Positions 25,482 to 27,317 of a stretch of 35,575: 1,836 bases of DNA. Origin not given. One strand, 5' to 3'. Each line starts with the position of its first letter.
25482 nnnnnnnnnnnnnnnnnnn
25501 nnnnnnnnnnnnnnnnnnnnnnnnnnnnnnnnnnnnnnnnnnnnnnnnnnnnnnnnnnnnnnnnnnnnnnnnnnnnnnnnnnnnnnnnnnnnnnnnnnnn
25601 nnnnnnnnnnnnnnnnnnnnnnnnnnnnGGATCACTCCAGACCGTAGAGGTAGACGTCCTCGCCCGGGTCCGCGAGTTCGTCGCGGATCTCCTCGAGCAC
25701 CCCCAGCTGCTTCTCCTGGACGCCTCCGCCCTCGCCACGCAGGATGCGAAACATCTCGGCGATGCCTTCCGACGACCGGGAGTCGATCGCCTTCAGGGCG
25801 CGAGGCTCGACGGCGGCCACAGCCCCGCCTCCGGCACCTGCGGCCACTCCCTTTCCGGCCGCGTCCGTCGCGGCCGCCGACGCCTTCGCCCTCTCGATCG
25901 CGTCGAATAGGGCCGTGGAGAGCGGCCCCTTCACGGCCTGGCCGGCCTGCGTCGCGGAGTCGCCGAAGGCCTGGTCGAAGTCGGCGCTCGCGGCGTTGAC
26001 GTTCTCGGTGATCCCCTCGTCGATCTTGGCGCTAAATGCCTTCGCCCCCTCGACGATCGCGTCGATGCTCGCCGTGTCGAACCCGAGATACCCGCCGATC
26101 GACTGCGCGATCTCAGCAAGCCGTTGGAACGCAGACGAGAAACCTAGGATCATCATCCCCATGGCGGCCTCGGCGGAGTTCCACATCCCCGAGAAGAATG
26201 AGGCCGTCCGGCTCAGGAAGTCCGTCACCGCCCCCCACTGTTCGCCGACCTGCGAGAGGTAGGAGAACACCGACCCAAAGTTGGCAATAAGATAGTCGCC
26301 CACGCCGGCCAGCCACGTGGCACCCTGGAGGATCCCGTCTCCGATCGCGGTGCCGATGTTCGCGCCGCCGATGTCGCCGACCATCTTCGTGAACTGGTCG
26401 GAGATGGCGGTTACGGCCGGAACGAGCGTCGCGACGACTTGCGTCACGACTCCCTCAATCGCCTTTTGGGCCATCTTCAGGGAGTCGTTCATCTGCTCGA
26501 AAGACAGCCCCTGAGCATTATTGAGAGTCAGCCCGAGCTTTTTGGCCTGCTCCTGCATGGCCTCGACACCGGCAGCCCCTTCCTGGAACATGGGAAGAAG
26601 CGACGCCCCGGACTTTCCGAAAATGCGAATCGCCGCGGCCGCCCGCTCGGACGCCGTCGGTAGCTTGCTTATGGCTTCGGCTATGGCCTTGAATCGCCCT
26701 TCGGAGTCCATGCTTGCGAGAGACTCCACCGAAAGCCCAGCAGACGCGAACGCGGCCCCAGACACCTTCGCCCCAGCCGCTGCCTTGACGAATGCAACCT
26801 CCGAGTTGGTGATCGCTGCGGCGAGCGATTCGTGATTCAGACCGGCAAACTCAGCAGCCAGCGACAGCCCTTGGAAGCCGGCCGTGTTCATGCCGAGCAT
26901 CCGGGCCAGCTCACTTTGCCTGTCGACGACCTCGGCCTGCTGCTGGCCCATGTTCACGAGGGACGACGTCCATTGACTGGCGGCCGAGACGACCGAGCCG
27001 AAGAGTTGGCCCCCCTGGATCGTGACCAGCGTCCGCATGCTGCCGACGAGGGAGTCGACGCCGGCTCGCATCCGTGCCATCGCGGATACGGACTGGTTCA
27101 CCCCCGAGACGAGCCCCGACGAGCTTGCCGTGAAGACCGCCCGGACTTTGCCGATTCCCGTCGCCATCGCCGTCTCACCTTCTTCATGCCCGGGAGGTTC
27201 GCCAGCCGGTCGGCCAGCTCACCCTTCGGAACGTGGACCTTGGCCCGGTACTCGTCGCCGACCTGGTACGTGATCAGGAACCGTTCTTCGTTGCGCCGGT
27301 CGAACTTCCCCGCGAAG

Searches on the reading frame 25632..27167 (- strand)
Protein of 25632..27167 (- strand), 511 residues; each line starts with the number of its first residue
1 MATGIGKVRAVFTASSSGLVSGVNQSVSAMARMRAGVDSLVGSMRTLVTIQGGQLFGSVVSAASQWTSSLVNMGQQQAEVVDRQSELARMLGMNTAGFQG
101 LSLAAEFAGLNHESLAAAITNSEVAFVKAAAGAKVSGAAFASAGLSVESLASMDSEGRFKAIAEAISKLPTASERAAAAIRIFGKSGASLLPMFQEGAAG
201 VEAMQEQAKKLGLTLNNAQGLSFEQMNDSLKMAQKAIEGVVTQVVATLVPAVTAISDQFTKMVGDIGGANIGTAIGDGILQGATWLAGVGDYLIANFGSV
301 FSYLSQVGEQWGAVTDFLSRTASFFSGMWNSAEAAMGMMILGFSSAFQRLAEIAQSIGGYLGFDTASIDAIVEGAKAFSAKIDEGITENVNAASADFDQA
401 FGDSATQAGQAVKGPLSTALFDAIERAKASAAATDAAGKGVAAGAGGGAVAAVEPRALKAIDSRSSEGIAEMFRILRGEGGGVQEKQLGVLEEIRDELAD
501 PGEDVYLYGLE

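Call 23: search_protein_families(library=phrogs, proteins=[window:25632-27167:-], max_evalue=0.001)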
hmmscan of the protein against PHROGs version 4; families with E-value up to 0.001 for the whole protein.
window:25632-27167:- (511 aa): 8 families
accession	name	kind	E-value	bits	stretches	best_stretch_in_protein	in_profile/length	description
phrog_9483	-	tail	6.6e-27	95.3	1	28-416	20-377/657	tail length tape measure protein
phrog_8462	-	tail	2.4e-25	90.4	1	64-496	59-462/672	tail length tape measure protein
phrog_13338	-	unknown function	2.5e-23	83.3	1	19-429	9-343/903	-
phrog_2854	-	tail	1.5e-15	58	1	6-423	7-387/855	tail length tape measure protein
phrog_2276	-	tail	5e-15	56.2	1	20-286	46-301/673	tail length tape measure protein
phrog_8125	-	tail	5.5e-09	36.6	1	33-261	47-276/578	tail length tape measure protein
phrog_33680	-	unknown function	1.5e-06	27.6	1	93-251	332-492/726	-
phrog_22443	-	unknown function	6.5e-05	22.2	1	60-254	59-246/1064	-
